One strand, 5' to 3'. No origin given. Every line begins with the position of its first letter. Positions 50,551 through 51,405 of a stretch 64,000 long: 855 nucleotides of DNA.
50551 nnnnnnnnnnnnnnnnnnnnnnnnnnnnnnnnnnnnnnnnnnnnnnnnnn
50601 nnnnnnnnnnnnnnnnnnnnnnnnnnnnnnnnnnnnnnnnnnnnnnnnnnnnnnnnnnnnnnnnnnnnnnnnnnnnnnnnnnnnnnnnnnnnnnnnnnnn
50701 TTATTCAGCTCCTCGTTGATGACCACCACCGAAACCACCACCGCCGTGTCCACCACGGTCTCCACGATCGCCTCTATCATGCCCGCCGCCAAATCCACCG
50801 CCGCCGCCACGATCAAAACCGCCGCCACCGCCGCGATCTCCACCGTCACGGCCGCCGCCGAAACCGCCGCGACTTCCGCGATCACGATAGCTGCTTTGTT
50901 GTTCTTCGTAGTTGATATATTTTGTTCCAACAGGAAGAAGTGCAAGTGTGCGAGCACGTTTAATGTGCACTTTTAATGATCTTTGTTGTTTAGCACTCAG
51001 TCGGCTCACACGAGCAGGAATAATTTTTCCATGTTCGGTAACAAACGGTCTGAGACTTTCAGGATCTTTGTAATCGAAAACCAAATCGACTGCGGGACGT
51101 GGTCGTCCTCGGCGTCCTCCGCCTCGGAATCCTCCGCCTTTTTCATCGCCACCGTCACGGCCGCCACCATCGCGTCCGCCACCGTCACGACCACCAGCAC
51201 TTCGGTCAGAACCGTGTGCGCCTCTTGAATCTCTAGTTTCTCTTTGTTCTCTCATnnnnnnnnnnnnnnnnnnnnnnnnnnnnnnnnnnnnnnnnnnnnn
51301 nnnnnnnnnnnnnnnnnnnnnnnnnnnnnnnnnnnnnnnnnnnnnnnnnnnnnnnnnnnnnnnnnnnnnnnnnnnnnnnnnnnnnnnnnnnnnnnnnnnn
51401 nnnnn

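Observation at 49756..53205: Probable zinc-sparing (Zur-type) island: ZIP transporter, L28, RGG-extended S18, Cys-poor L33, PyrC-like paralogue and stand-alone S14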

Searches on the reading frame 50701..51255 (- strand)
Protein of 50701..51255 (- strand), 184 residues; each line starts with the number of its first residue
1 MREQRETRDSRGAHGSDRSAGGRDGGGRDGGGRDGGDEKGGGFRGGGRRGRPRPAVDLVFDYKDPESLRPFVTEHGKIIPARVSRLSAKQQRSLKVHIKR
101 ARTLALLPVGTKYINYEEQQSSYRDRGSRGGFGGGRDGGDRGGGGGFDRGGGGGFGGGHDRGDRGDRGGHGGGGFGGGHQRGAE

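Call 3: search_protein_families(library=pfam, proteins=[window:50701-51255:-], max_evalue=0.01)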
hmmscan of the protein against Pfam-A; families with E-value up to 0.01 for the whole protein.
window:50701-51255:- (184 aa): 1 family
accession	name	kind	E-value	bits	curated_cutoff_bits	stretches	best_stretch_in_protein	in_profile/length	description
PF01084.26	Ribosomal_S18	-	2.5e-19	69.5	21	1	60-107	5-52/52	Ribosomal protein S18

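Call 4: search_protein_families(library=ncbifam, proteins=[window:50701-51255:-], max_evalue=0.01)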
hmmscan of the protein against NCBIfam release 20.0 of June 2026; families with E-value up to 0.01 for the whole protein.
window:50701-51255:- (184 aa): 1 family
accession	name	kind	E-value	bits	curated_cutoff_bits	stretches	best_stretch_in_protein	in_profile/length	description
TIGR00165.1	S18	equivalog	6.2e-17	61.6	38.75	1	60-108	18-66/70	30S ribosomal protein S18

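Call 8: find_encoding_contigs(protein=window:50701-51255:-, flank=10000, max_places=10)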
Protein window:50701-51255:- (184 aa): 1 contig read that carries it; 1 place shown.
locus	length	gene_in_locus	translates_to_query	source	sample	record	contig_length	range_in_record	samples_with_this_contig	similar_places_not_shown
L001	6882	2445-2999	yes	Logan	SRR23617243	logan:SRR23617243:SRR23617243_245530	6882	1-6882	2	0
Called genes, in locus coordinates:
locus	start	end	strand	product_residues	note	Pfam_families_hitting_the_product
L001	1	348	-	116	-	?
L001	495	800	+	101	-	PF00253:Ribosomal_S14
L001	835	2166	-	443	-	PF01979:Amidohydro_1, PF12890:DHOase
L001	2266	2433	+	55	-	PF00471:Ribosomal_L33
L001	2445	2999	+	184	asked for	PF01084:Ribosomal_S18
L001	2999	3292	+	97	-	PF00830:Ribosomal_L28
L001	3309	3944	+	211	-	PF02535:Zip (weak)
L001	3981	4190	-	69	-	-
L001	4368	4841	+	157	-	-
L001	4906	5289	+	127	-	PF01042:Ribonuc_L-PSP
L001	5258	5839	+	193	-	PF02698:DUF218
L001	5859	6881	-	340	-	?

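Call 11: find_homologous_proteins(query=window:50701-51255:-)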
Query window:50701-51255:- (184 aa): 262 proteins with E <= 0.001 among 8000 candidates; the best 120 are listed.
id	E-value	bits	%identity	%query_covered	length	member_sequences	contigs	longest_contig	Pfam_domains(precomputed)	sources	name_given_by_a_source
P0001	6.9e-106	371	100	100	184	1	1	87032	PF01084.27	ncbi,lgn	-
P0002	4.8e-60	221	95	43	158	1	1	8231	PF01084.27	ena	-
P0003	5.7e-48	181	69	49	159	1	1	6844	PF01084.27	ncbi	-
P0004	6.4e-41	158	73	52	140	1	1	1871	PF01084.27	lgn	-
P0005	1.6e-37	147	82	36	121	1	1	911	PF01084.27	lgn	-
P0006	4.0e-13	68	59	27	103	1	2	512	PF01084.27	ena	-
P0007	2.8e-12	65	55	28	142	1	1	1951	PF01084.27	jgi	jgi:small subunit ribosomal protein S18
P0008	3.0e-12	65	53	27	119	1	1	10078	PF01084.27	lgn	-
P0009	4.9e-12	64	48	30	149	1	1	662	PF01084.27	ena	-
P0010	2.3e-11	62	55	28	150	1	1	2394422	PF01084.27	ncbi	ncbi:MAG: 30S ribosomal protein S18 [Anaeromyxobacteraceae bacterium]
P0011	4.2e-11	61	51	30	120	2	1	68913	PF01084.27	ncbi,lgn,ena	-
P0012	4.4e-11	61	55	28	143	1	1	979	PF01084.27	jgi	jgi:small subunit ribosomal protein S18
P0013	5.0e-11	61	55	28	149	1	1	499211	PF01084.27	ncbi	ncbi:MAG: 30S ribosomal protein S18 [Anaeromyxobacter sp.]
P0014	5.4e-11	61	55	28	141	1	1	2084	PF01084.27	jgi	jgi:small subunit ribosomal protein S18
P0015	7.3e-11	60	55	28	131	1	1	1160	PF01084.27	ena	-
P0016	7.6e-11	60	55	28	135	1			PF01084.27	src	-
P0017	8.0e-11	60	54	29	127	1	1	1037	PF01084.27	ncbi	-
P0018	9.7e-11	60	55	28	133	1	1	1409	PF01084.27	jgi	jgi:small subunit ribosomal protein S18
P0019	1.2e-10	59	54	28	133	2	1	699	PF01084.27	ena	-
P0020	1.2e-10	59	54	28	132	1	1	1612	PF01084.27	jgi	jgi:small subunit ribosomal protein S18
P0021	1.5e-10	59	57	29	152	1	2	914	PF01084.27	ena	-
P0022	1.5e-10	59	55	28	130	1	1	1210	PF01084.27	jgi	jgi:small subunit ribosomal protein S18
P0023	1.6e-10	59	63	26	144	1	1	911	PF01084.27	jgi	jgi:small subunit ribosomal protein S18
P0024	1.7e-10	59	55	28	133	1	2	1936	PF01084.27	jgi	jgi:small subunit ribosomal protein S18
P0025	2.9e-10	58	58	28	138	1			PF01084.27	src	-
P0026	2.9e-10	58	55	28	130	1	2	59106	PF01084.27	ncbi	-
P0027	3.1e-10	58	53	28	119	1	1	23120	PF01084.27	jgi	jgi:small subunit ribosomal protein S18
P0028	3.3e-10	58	55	28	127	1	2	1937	PF01084.27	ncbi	-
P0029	3.3e-10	58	59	28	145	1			PF01084.27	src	-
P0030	3.5e-10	58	54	28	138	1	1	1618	PF01084.27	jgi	jgi:small subunit ribosomal protein S18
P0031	3.8e-10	58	55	28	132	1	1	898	PF01084.27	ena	-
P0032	3.8e-10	58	52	28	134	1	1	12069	PF01084.27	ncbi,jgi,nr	ncbi:MAG TPA: 30S ribosomal protein S18 [Anaeromyxobacteraceae bacterium]|nr:30S ribosomal protein S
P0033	4.0e-10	58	52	28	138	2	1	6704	PF01084.27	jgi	-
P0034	4.2e-10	58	63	26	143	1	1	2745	PF01084.27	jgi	jgi:small subunit ribosomal protein S18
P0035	4.4e-10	58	56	27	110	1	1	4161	PF01084.27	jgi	jgi:small subunit ribosomal protein S18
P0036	4.6e-10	58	51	28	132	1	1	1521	PF01084.27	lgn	-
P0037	4.6e-10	58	52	29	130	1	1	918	PF01084.27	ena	-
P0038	4.7e-10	58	55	28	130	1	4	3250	PF01084.27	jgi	jgi:small subunit ribosomal protein S18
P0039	5.5e-10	57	54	28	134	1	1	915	PF01084.27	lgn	-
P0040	5.8e-10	57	55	28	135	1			PF01084.27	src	-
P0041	5.8e-10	57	55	28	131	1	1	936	PF01084.27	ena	-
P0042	6.0e-10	57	55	28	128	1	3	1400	PF01084.27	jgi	-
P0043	6.0e-10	57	51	30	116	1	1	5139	PF01084.27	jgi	jgi:small subunit ribosomal protein S18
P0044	6.0e-10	57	55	28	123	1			PF01084.27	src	-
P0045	6.1e-10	57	55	28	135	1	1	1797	PF01084.27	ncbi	-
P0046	6.2e-10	57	55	28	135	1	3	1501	PF01084.27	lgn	-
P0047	6.6e-10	57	55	28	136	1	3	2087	PF01084.27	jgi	jgi:small subunit ribosomal protein S18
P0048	6.6e-10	57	56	28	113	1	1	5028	PF01084.27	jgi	jgi:small subunit ribosomal protein S18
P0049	6.7e-10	57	55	28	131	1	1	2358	PF01084.27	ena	-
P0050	6.8e-10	57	54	28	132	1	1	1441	PF01084.27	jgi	-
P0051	6.9e-10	57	55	28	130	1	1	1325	PF01084.27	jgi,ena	jgi:small subunit ribosomal protein S18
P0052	6.9e-10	57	54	28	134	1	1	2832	PF01084.27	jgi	jgi:small subunit ribosomal protein S18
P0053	7.0e-10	57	55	28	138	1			PF01084.27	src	-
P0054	7.0e-10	57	54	28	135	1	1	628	PF01084.27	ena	-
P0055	7.1e-10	57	55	28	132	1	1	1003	PF01084.27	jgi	jgi:small subunit ribosomal protein S18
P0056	7.1e-10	57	55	28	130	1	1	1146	PF01084.27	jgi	jgi:small subunit ribosomal protein S18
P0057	7.6e-10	57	55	28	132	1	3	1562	PF01084.27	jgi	jgi:small subunit ribosomal protein S18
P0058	7.6e-10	57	54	28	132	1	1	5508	PF01084.27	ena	-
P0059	7.6e-10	57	55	28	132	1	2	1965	PF01084.27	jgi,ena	-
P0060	8.3e-10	57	55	28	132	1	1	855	PF01084.27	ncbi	-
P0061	8.6e-10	57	55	28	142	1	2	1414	PF01084.27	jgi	jgi:small subunit ribosomal protein S18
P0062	8.7e-10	57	55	28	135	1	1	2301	PF01084.27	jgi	jgi:small subunit ribosomal protein S18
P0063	8.8e-10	57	54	28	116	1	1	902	PF01084.27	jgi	jgi:small subunit ribosomal protein S18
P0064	9.1e-10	57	55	28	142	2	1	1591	PF01084.27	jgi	jgi:small subunit ribosomal protein S18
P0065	9.3e-10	57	59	27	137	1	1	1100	PF01084.27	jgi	jgi:small subunit ribosomal protein S18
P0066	9.4e-10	57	54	28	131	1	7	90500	PF01084.27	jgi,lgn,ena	jgi:small subunit ribosomal protein S18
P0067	9.8e-10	56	54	28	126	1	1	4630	PF01084.27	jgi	-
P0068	1.0e-9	56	55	28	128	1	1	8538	PF01084.27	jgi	jgi:small subunit ribosomal protein S18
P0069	1.0e-9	56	55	28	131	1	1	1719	PF01084.27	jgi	jgi:small subunit ribosomal protein S18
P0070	1.1e-9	56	54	28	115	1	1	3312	PF01084.27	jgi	jgi:small subunit ribosomal protein S18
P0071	1.2e-9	56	55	28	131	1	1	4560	PF01084.27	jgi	jgi:small subunit ribosomal protein S18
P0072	1.3e-9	56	53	28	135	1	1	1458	PF01084.27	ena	-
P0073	1.6e-9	56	55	28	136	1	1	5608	PF01084.27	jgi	jgi:small subunit ribosomal protein S18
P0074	1.7e-9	56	53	28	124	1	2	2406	PF01084.27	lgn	-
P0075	1.8e-9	56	54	28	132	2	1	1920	PF01084.27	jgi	jgi:small subunit ribosomal protein S18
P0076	2.0e-9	55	52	28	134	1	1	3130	PF01084.27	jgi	-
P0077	2.0e-9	55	51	30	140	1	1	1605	PF01084.27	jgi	jgi:small subunit ribosomal protein S18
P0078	2.1e-9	55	55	28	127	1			PF01084.27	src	-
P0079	2.3e-9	55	51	28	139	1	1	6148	PF01084.27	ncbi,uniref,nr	ncbi:30S ribosomal protein S18 [Anaeromyxobacter terrae]|uniref:30S ribosomal protein S18 n=1 Tax=An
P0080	2.5e-9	55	54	28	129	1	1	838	PF01084.27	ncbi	-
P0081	2.5e-9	55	55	28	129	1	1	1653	PF01084.27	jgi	-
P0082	2.6e-9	55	54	28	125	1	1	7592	PF01084.27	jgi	jgi:small subunit ribosomal protein S18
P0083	2.6e-9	55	51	45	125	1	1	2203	PF01084.27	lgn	-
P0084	2.6e-9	55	51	28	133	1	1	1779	PF01084.27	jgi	jgi:small subunit ribosomal protein S18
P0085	2.6e-9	55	54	28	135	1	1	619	PF01084.27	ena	-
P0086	2.8e-9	55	51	28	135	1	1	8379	PF01084.27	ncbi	-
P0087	2.8e-9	55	56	26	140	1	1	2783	PF01084.27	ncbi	-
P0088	2.8e-9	55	55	28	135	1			PF01084.27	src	-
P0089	3.0e-9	55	55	28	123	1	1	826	PF01084.27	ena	-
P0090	3.0e-9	55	53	28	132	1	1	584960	PF01084.27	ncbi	ncbi:MAG: 30S ribosomal protein S18 [Anaeromyxobacter sp.]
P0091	3.2e-9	55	53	28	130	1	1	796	PF01084.27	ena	-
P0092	3.2e-9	55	53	28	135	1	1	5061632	PF01084.27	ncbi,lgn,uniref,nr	ncbi:ribosomal protein S18 [Anaeromyxobacter sp. K]|uniref:Small ribosomal subunit protein bS18 n=1 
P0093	3.4e-9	55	53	28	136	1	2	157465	PF01084.27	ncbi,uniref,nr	ncbi:30S ribosomal protein S18 [Anaeromyxobacter sp. PSR-1]|uniref:30S ribosomal protein S18 n=1 Tax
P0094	3.4e-9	55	54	28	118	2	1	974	PF01084.27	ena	-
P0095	3.8e-9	55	53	28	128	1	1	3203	PF01084.27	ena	-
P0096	3.9e-9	55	53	28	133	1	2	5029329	PF01084.27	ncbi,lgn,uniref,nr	ncbi:ribosomal protein S18 [Anaeromyxobacter dehalogenans 2CP-1]|uniref:Small ribosomal subunit prot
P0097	4.1e-9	54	52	28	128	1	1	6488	PF01084.27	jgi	-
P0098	4.3e-9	54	55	28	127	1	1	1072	PF01084.27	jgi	jgi:small subunit ribosomal protein S18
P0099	4.3e-9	54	50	28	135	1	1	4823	PF01084.27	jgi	jgi:small subunit ribosomal protein S18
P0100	4.3e-9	54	59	27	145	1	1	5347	PF01084.27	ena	-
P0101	4.5e-9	54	61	27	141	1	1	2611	PF01084.27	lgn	-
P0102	4.7e-9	54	51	28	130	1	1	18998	PF01084.27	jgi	jgi:small subunit ribosomal protein S18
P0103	4.8e-9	54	53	28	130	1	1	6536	PF01084.27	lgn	-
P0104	5.1e-9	54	56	28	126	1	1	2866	PF01084.27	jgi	jgi:small subunit ribosomal protein S18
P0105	5.1e-9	54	55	28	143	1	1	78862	PF01084.27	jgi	-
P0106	5.1e-9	54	53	28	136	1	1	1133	PF01084.27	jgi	jgi:small subunit ribosomal protein S18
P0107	5.2e-9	54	57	28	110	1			PF01084.27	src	-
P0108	5.4e-9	54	53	28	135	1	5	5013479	PF01084.27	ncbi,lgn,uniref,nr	ncbi:30S ribosomal protein S18 [Anaeromyxobacter dehalogenans]|uniref:Small ribosomal subunit protei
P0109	5.6e-9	54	48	30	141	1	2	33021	PF01084.27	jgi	jgi:small subunit ribosomal protein S18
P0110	5.8e-9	54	57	28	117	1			PF01084.27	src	-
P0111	5.9e-9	54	50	30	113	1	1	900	PF01084.27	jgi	jgi:small subunit ribosomal protein S18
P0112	6.0e-9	54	54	28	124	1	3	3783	PF01084.27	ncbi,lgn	-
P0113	6.2e-9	54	52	28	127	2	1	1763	PF01084.27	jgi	jgi:small subunit ribosomal protein S18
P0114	6.2e-9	54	53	28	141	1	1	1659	PF01084.27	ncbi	-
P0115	6.2e-9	54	53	28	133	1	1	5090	PF01084.27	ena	-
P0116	6.3e-9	54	55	28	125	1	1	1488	PF01084.27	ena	-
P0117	6.3e-9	54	53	28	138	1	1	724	PF01084.27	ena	-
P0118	6.4e-9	54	52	28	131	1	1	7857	PF01084.27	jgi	jgi:small subunit ribosomal protein S18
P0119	6.5e-9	54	50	30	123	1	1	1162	PF01084.27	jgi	jgi:small subunit ribosomal protein S18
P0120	7.0e-9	54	56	27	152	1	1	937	PF01084.27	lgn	-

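Call 13: find_encoding_contigs(protein=P0003, flank=10000, max_places=5)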
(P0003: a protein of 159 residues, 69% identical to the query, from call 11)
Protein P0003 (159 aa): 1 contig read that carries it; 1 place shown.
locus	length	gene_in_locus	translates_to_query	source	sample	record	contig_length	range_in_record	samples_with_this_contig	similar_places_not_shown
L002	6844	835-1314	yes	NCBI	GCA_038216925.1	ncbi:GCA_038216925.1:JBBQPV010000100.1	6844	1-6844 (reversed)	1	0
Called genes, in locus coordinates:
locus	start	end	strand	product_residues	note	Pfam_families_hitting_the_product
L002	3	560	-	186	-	?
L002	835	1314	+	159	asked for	PF01084:Ribosomal_S18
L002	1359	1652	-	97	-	-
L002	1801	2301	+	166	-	-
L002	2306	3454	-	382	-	PF01053:Cys_Met_Meta_PP, PF00155:Aminotran_1_2 (weak)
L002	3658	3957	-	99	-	PF00830:Ribosomal_L28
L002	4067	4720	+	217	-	PF02535:Zip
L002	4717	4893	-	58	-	-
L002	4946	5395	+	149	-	-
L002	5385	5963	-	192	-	-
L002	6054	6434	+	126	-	PF01042:Ribonuc_L-PSP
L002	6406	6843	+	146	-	?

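Call 14: find_encoding_contigs(protein=P0002, flank=10000, max_places=5)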
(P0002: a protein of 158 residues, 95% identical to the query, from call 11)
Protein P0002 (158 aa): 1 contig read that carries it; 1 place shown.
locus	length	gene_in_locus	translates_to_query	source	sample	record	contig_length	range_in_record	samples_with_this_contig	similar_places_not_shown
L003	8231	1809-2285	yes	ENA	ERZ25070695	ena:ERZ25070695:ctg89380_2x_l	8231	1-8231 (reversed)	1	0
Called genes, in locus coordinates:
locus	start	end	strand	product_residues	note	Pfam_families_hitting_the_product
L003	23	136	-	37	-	-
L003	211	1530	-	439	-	PF01979:Amidohydro_1, PF12890:DHOase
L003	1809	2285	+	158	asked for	PF01084:Ribosomal_S18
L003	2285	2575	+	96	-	PF00830:Ribosomal_L28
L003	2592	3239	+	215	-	PF02535:Zip (faint)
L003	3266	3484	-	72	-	-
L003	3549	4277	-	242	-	-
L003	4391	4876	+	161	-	-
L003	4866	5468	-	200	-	-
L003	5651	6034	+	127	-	PF01042:Ribonuc_L-PSP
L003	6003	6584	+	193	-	PF02698:DUF218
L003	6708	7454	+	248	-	PF02405:MlaE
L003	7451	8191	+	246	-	PF00005:ABC_tran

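Call 35: list_cluster_members(proteins=[P0001, P0121, P0003, P0123, P0124, P0284, P0280, P0342, P0297, P0271])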
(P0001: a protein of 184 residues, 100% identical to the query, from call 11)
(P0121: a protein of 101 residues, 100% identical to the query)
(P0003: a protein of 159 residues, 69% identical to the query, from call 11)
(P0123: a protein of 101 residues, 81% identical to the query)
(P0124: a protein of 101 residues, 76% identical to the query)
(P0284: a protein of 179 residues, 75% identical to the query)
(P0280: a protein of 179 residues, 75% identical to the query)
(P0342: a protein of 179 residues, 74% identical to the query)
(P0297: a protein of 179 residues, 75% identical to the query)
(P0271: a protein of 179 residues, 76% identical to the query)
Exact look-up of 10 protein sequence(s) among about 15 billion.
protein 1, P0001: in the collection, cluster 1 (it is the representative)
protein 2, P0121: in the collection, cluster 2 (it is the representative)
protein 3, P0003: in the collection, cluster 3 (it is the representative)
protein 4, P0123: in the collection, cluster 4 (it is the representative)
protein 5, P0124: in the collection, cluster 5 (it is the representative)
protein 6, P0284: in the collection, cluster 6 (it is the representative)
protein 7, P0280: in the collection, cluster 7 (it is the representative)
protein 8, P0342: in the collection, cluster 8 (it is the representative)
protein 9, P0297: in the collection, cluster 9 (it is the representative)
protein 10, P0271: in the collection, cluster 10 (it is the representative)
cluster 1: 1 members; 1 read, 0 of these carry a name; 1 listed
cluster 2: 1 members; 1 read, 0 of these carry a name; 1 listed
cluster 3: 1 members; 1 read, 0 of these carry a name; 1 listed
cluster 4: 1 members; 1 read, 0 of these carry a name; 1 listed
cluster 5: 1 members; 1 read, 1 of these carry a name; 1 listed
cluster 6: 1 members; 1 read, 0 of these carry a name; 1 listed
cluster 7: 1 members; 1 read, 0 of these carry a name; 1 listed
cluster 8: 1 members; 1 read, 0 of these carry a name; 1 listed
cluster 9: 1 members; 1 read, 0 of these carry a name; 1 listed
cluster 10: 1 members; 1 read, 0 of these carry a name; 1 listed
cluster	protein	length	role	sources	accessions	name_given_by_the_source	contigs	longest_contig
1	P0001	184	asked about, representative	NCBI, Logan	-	-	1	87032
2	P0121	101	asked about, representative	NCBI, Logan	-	-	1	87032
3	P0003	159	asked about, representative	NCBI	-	-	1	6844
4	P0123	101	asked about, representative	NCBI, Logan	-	-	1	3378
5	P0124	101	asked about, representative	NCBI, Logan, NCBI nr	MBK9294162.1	MAG: 30S ribosomal protein S14 [Oligoflexia bacterium] | 30S ribosomal protein S14 [Oligoflexia bacterium]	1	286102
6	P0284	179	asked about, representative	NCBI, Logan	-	-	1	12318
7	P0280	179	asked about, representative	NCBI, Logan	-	-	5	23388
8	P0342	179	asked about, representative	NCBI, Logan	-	-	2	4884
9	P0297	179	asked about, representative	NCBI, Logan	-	-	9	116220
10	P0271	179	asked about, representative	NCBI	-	-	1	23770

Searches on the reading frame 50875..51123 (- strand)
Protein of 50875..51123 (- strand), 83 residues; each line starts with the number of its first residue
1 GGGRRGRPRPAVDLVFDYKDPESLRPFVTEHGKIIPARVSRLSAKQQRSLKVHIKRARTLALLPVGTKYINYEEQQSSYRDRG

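Call 22: find_related_loci(query=A1, collection=genome_contigs, flank=10000)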
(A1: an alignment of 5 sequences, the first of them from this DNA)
Query A1 (83 aa) in genome_contigs; peptide patterns used: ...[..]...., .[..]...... (x = any residue, [..] = any of these).
165 stretches matched a pattern; 121 encode a relative of the query (tblastn E <= 1e-3); the best 80 are kept; 80 distinct loci.
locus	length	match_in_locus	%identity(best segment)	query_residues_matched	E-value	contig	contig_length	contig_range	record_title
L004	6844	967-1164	86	10-75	3e-35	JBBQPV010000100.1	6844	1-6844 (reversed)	MAG: Bdellovibrionia bacterium isolate Co_metawrap_1530 Cmw_1530_k141_6594811_length_6844_cov_5.0000, whole genome shotg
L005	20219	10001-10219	77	5-77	7e-34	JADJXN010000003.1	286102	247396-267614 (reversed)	MAG: Oligoflexia bacterium isolate Kalu_18-Q3-R12-55_MAXAC.131 tig00003267-10-2849560, whole genome shotgun sequence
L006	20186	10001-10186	65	10-71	2e-22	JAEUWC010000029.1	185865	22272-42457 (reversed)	MAG: Bdellovibrionales bacterium isolate new MAG-397 k141_1521152, whole genome shotgun sequence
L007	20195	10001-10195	57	4-66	1e-18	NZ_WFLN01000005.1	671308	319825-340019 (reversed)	Fluviispira multicolorata strain 33A1-SZDP NODE_2_length_671308_cov_94.879289, whole genome shotgun sequence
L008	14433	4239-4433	55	4-66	3e-18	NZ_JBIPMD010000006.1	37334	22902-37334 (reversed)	MAG: Silvanigrella sp. isolate ME2015-11-03_3300035190_group6_bin73 Rohwer_bin1148_scaffold_175_c1, whole genome shotgun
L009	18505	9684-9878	55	4-66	3e-18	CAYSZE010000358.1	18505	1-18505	MAG TPA_asm: uncultured Oligoflexia bacterium isolate SRP135725_co2_645 genome assembly, contig: k141_2481990, whole gen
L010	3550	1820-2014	58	4-66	3e-18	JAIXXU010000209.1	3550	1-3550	MAG: Proteobacteria bacterium isolate D4_MAG_00068 pond_D4_MAG_00068_000000000270, whole genome shotgun sequence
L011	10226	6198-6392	57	4-66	1e-17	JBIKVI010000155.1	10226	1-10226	MAG: Silvanigrellaceae bacterium isolate ME2015-08-22_3300042470_group6_bin159 Rohwer_bin1152_scaffold_7614_c1, whole ge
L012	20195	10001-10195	58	4-66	1e-17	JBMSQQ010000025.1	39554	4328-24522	MAG: Silvanigrellaceae bacterium isolate ARD_V5_S3_50percent_ser_metabat.34 NODE_96_length_39554_cov_5.175093, whole gen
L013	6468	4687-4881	54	7-69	1e-17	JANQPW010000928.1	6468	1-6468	MAG: Silvanigrellales bacterium isolate IP29b_bin.18 k99_3937309, whole genome shotgun sequence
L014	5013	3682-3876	55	4-66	1e-17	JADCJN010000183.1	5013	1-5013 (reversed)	MAG: Silvanigrellales bacterium isolate M112S1SP1A16QC M112S1_183, whole genome shotgun sequence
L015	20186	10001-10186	58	7-66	1e-17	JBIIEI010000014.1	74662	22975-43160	MAG: Silvanigrellaceae bacterium isolate ME2000-09-26pf_3300044610_group1_bin154 Rohwer_bin1149_scaffold_156_c1, whole g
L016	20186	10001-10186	60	4-63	1e-17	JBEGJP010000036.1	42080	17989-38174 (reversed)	MAG: Pseudomonadota bacterium isolate NASQAN2015_172_B_bin.31 scaffold_1171969, whole genome shotgun sequence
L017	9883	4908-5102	57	4-66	2e-17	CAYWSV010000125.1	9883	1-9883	MAG TPA_asm: uncultured Oligoflexia bacterium isolate SRP278252_co3_411 genome assembly, contig: NODE_13695_length_9883_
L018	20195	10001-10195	57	4-66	2e-17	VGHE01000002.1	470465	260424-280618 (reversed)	MAG: Betaproteobacteria bacterium isolate M_surface_10_m2_064 M_surface_10_m2_064_Ga0194123_10000008, whole genome shotg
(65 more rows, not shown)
